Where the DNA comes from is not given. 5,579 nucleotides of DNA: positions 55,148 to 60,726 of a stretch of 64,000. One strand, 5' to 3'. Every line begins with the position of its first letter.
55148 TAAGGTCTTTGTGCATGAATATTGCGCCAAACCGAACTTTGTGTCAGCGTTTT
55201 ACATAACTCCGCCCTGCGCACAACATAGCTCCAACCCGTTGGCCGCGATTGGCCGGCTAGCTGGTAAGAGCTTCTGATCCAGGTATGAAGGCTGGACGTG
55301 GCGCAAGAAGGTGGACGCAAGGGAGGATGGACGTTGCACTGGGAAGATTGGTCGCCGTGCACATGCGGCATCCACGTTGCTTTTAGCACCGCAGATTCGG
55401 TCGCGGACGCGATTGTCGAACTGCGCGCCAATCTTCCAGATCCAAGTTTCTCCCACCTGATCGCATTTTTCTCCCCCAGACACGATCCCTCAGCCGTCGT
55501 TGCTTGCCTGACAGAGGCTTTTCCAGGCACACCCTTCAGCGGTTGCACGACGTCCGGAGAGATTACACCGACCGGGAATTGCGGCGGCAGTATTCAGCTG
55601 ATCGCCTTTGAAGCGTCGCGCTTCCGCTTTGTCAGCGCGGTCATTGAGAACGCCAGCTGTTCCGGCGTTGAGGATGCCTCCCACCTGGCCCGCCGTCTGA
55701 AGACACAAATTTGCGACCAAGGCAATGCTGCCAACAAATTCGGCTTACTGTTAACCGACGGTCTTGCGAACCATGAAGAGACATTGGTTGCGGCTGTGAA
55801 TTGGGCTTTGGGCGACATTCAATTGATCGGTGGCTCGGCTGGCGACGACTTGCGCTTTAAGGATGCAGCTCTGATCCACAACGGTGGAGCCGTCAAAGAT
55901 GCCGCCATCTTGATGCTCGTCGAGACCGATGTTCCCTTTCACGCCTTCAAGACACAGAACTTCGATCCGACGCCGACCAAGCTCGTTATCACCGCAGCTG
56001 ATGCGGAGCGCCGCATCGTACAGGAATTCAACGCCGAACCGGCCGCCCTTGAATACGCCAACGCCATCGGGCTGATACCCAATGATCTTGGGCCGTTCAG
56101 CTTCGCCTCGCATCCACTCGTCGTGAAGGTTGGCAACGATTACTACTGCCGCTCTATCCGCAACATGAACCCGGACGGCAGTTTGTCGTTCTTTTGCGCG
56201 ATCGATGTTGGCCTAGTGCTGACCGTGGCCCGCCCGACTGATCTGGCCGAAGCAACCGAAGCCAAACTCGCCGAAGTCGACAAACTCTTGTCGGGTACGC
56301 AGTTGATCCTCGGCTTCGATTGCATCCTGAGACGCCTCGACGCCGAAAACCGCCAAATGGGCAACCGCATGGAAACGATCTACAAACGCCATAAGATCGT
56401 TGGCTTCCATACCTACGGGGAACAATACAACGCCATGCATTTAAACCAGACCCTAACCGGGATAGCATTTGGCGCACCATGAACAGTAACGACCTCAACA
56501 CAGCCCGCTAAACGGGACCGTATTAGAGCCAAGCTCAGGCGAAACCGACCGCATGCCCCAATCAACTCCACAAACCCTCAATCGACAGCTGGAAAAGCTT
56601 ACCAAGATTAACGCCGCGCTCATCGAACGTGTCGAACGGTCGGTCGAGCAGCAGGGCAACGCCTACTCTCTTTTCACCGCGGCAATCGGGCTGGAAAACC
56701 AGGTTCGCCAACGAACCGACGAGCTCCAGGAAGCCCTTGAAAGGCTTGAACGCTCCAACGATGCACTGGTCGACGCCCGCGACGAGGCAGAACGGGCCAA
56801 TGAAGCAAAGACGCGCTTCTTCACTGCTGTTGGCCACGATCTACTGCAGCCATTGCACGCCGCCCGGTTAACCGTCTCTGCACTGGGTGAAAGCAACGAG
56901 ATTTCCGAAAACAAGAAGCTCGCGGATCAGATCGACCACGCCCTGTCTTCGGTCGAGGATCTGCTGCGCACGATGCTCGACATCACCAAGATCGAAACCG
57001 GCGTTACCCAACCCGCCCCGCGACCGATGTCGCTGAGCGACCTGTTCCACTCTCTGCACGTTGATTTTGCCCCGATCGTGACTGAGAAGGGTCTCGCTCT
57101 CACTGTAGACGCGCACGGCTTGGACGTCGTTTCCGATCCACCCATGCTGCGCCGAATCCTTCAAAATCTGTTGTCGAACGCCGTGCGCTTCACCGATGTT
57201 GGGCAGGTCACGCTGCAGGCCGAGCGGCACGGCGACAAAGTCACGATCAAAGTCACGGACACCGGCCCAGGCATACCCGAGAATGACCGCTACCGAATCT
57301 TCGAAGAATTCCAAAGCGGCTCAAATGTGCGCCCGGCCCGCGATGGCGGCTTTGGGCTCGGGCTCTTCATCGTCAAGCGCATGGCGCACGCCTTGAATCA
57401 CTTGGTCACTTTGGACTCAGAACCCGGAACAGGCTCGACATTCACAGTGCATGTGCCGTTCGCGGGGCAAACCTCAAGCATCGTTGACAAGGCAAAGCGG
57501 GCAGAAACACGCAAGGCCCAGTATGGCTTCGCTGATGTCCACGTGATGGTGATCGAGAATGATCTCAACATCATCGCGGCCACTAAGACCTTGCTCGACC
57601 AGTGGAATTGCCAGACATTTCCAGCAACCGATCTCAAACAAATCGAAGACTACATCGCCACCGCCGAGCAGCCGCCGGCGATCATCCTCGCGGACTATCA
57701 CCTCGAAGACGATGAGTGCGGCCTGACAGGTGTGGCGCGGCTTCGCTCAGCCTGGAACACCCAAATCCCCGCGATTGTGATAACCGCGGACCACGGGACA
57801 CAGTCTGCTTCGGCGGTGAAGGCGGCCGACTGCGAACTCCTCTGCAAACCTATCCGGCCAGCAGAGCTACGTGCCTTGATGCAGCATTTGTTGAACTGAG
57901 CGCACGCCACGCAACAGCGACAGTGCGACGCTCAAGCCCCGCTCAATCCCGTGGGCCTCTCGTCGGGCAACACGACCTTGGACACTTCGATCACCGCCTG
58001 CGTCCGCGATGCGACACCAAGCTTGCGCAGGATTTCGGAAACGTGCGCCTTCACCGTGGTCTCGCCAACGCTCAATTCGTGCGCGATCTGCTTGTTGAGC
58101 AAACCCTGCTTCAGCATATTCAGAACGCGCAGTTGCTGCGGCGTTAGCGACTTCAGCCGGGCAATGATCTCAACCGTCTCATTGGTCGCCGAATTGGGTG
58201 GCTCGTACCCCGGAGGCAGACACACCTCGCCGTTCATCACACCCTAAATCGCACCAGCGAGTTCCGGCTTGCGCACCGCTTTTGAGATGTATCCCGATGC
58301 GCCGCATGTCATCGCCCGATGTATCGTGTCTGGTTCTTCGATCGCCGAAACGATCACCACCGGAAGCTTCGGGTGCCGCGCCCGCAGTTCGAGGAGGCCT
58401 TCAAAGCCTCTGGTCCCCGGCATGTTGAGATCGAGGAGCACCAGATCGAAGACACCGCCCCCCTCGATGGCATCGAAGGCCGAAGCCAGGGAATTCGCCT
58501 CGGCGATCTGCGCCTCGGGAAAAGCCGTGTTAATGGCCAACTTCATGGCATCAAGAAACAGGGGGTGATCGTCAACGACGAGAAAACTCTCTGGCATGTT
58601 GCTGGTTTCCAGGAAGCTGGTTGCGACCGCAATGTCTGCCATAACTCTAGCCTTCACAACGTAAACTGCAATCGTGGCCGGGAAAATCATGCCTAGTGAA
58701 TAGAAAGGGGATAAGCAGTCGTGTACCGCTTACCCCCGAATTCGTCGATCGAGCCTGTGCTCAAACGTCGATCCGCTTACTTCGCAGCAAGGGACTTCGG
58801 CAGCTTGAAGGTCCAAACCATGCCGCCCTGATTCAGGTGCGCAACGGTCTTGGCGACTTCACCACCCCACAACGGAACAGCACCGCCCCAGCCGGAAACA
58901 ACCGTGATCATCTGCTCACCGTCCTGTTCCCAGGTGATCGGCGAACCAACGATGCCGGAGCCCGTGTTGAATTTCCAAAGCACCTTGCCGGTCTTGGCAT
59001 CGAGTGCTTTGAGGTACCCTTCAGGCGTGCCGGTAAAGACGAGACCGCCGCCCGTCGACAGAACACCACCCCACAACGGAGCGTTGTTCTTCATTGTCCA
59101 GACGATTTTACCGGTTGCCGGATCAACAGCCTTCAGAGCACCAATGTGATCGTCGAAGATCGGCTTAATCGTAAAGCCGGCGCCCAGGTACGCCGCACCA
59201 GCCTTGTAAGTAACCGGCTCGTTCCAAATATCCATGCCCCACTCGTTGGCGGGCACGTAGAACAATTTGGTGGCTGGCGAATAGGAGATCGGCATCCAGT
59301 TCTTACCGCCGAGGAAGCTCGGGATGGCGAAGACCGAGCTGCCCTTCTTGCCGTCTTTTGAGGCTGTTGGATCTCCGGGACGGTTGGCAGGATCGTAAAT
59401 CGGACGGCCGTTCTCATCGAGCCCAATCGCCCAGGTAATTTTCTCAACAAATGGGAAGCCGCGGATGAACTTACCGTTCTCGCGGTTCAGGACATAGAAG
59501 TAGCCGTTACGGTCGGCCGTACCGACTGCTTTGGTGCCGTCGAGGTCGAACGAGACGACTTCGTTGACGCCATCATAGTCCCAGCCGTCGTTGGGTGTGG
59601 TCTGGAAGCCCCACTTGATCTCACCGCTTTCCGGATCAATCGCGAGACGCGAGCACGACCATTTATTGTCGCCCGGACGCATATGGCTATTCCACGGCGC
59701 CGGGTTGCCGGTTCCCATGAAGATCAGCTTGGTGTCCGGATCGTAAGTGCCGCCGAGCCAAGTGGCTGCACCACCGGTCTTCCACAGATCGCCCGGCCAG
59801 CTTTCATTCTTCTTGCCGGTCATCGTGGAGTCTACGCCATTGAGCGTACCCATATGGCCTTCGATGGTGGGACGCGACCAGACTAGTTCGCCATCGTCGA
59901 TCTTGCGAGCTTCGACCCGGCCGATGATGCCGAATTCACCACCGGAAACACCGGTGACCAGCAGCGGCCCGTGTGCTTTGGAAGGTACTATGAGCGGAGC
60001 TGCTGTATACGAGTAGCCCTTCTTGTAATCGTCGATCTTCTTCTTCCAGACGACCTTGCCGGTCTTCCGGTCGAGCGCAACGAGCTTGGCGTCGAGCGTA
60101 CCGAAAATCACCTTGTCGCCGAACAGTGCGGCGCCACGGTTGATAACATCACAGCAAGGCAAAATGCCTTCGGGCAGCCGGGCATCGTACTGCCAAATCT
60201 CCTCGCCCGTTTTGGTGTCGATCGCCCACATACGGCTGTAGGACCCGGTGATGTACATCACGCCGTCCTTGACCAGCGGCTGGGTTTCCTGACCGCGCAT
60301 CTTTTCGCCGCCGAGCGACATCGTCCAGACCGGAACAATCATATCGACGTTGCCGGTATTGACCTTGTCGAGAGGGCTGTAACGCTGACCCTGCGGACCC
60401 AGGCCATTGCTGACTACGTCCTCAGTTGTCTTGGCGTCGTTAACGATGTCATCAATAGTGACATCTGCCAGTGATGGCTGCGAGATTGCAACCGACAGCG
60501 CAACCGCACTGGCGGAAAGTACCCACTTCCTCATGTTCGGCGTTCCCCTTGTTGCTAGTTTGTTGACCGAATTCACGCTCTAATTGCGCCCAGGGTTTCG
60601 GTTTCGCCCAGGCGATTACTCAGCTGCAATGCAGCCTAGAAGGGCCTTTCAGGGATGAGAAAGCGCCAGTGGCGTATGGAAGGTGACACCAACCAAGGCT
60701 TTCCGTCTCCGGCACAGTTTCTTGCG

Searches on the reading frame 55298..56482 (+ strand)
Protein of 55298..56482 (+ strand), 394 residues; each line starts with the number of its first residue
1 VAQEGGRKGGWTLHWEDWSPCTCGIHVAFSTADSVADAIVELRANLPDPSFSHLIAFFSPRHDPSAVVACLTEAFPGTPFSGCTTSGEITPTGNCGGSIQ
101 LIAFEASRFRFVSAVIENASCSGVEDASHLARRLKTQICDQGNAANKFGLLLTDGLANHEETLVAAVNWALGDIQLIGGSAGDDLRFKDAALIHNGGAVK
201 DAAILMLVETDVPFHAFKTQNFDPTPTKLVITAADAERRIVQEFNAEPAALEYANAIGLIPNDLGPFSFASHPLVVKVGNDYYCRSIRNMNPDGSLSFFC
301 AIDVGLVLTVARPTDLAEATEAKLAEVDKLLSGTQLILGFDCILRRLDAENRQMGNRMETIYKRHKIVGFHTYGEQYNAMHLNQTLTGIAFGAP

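Call 16: search_protein_families(library=ncbifam, proteins=[window:55298-56482:+], max_evalue=0.00001)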
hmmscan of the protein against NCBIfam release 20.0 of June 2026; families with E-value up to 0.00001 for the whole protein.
window:55298-56482:+ (394 aa): 1 family
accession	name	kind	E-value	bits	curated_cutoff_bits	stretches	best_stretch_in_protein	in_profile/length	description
NF041558.1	NosP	equivalog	3.2e-117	391.7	450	1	28-392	1-368/368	nitric oxide-sensing protein NosP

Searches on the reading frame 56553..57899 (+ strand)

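Call 16: search_protein_families(library=ncbifam, proteins=[window:56553-57899:+], max_evalue=0.00001)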
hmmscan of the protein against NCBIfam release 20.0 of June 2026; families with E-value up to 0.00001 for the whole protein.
window:56553-57899:+ (448 aa): 79 families (the best 25 are shown)
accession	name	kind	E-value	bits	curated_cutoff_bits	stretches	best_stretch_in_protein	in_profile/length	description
NF041832.1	near_NosP_CTERM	subfamily_domain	1.4e-112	376.5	400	1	80-447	1-370/370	NahK/ErcS family hybrid sensor histidine kinase/response regulator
NF041831.1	NO_HK_NahK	exception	7.5e-99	331.9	1500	2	72-447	480-854/854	hybrid sensor histidine kinase/response regulator NahK/ErcS'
TIGR02956.1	TMAO_torS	equivalog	9.5e-58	196.1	676.5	1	46-447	424-820/967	TMAO reductase system sensor histidine kinase/response regulator TorS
NF041947.1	LuxQ_Vibrio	equivalog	7.8e-42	143.1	1200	1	44-445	431-837/843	quorum-sensing autoinducer 2 sensor kinase/phosphatase LuxQ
NF008302.0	PRK11091.1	equivalog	4.7e-37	127.6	838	1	75-447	272-643/779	aerobic respiration two-component sensor histidine kinase ArcB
NF008543.0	PRK11466.1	equivalog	1.6e-36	125.6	982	1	46-447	411-798/914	TMAO reductase system sensor histidine kinase/response regulator TorS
NF046044.1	PnpS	equivalog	2.1e-36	125.8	400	1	71-302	153-390/390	two-component system histidine kinase PnpS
NF008318.0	PRK11107.1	equivalog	3e-35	121.5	890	1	38-444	245-647/920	two-component sensor histidine kinase BarA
NF011874.0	PRK15347.1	equivalog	3e-35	121.5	852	1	64-305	376-616/921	two component system sensor kinase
NF038297.2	hybrid_HK_HrmK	equivalog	1.3e-34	119.9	725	1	60-443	209-604/607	hybrid histidine kinase/response regulator HrmK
TIGR02966.1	phoR_proteo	equivalog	2e-34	119.1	334.2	1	68-300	94-332/333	phosphate regulon sensor histidine kinase PhoR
NF045901.1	HisKinLetSLeg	equivalog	7.8e-33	113.5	1650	1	46-372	253-580/906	two-component system sensor histidine kinase LetS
NF008099.0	PRK10841.1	equivalog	1e-32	112.9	920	1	70-321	454-708/949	two-component system sensor histidine kinase RcsC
NF041735.1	hist_kin_RppB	equivalog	4.1e-32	111.5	400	1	89-302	218-438/438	two-component system sensor histidine kinase RppB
NF047874.1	MASE3_PAS_HK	subfamily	5.4e-31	108.1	560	1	77-315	389-637/655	MASE3 domain-containing sensor histidine kinase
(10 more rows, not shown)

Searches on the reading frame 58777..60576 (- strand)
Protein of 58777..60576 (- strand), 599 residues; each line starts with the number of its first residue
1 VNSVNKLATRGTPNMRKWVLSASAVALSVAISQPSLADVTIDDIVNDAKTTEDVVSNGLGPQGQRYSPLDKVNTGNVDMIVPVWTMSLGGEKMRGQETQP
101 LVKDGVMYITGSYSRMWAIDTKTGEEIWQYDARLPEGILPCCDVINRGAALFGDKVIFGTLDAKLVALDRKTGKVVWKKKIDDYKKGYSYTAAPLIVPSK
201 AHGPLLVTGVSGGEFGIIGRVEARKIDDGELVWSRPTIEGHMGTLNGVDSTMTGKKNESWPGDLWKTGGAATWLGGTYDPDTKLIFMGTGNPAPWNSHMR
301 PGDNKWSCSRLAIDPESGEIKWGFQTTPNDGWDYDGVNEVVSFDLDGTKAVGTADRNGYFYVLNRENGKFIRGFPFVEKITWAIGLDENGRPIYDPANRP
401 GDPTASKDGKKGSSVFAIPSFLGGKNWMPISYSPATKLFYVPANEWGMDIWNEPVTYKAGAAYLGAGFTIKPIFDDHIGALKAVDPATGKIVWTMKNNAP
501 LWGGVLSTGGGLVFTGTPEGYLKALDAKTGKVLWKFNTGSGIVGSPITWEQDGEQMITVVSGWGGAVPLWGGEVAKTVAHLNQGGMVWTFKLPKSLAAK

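Call 10: search_protein_families(library=pfam, proteins=[window:58777-60576:-], max_evalue=0.001)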
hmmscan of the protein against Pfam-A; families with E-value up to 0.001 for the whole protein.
window:58777-60576:- (599 aa): 4 families
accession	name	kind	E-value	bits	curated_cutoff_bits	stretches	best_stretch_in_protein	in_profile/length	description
PF01011.28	PQQ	-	4.1e-57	194.6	26.7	2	61-371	8-335/595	Glucose/ethanol/alcohol dehydrogenase, beta-propeller domain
PF13360.13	PQQ_2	-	2.8e-30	106.2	27.6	2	83-245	56-203/233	Outer membrane protein assembly factor BamB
PF13570.13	Beta-prop_ACSF4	-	5.7e-17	62.5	133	2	477-552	27-103/329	Beta-alanine-activating enzyme, beta-propeller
PF23727.1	Beta-prop_FAM234A_B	-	0.00061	18.9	26.4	0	116-182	54-119/467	FAM234A/B beta-propeller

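Call 15: search_solved_structures(query=window:58777-60576:-, max_evalue=1e-50, show_alignments=1)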
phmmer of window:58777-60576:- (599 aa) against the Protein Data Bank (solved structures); distinct sequences matched with E-value up to 1e-50: 23.
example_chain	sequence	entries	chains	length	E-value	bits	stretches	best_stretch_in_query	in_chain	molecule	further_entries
6zcw_A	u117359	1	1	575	3e-258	861.8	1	39-596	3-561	Quinoprotein ethanol dehydrogenase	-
6zcv_A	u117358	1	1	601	3e-258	861.8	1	17-596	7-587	Quinoprotein ethanol dehydrogenase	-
1flg_A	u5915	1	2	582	6.7e-200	669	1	38-594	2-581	PROTEIN (QUINOPROTEIN ETHANOL DEHYDROGENASE)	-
6dam_A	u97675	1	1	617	1.8e-108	366.9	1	15-567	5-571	Lanthanide-dependent methanol dehydrogenase XoxF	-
4mae_A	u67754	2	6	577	1.5e-104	353.9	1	62-566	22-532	Methanol dehydrogenase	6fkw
6oc5_A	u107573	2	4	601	2.8e-101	343.1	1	25-567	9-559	Lanthanide-dependent methanol dehydrogenase XoxF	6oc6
7o6z_A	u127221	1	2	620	1.7e-98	333.9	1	19-569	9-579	Methanol dehydrogenase (Cytochrome c) subunit 1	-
1kv9_A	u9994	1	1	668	2.5e-98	333.4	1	55-578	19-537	TYPE II QUINOHEMOPROTEIN ALCOHOL DEHYDROGENASE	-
4tqo_B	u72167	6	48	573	1.1e-91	311.4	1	64-565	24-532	Methanol dehydrogenase protein, large subunit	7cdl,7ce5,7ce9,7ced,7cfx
1kb0_A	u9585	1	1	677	1.1e-89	304.9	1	42-569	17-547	quinohemoprotein alcohol dehydrogenase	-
8gy2_A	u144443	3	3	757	2.9e-85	290.2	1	22-581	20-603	Alcohol dehydrogenase (quinone), dehydrogenase subunit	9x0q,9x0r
9ism_A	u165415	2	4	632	8.6e-85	288.7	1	16-566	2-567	Methanol dehydrogenase, alpha subunit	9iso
5xm3_A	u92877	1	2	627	9.7e-84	285.2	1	17-565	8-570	Glucose dehydrogenase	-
2d0v_A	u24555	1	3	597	1.5e-83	284.6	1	44-565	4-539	methanol dehydrogenase large subunit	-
1w6s_A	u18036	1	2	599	1.6e-82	281.2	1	42-566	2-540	METHANOL DEHYDROGENASE SUBUNIT 1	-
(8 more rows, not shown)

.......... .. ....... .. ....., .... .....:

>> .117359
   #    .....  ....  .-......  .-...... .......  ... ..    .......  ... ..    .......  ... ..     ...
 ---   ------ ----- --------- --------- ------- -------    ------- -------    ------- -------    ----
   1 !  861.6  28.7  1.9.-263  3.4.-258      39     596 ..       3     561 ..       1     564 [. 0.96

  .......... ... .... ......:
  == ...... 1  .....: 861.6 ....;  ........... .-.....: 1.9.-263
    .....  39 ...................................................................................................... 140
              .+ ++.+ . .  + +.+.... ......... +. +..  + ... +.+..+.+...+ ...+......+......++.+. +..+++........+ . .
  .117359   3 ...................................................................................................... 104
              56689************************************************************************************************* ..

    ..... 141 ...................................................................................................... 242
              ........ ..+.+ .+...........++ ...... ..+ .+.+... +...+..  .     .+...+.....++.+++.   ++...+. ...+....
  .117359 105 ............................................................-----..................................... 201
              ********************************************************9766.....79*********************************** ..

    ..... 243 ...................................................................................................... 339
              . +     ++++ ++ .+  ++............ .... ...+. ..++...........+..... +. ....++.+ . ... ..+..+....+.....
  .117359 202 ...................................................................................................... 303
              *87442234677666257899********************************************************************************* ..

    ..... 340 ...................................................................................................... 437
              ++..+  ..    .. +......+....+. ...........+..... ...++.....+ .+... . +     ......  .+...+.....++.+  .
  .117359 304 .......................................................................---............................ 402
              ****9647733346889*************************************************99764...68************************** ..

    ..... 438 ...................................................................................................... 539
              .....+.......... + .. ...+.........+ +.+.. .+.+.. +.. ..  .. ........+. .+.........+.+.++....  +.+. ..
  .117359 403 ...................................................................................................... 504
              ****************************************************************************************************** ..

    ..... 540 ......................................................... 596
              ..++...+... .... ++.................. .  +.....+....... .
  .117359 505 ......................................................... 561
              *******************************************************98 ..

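Call 16: search_protein_families(library=ncbifam, proteins=[window:58777-60576:-], max_evalue=0.00001)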
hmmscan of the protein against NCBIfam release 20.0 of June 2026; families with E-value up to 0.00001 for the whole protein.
window:58777-60576:- (599 aa): 7 families
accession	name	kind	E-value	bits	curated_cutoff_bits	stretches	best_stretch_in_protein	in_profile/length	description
TIGR03075.1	PQQ_enz_alc_DH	subfamily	3.7e-229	761.8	480.05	1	37-565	4-530/530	PQQ-dependent dehydrogenase, methanol/ethanol family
TIGR04528.1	acido_non_PQQ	subfamily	4.6e-106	355.5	650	1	63-562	15-485/493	acido-empty-quinoprotein group A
TIGR03074.1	PQQ_membr_DH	subfamily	5.4e-39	133.7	832.65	3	249-371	372-501/783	membrane-bound PQQ-dependent dehydrogenase, glucose/quinate/shikimate family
TIGR03300.1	assembly_YfgL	equivalog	2.9e-27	95.3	285.2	2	83-182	43-134/377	outer membrane protein assembly factor BamB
NF008351.0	PRK11138.1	equivalog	1.8e-17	62.9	423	1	96-182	61-149/394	outer membrane protein assembly factor BamB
NF053615.1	SerThrKinAfsKStmc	equivalog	1.8e-13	50.1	1300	1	454-548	653-742/809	protein serine/threonine kinase AfsK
NF041516.1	PA2928_fam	subfamily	8.9e-11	41.7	70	0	480-532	315-371/376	PA2928 family protein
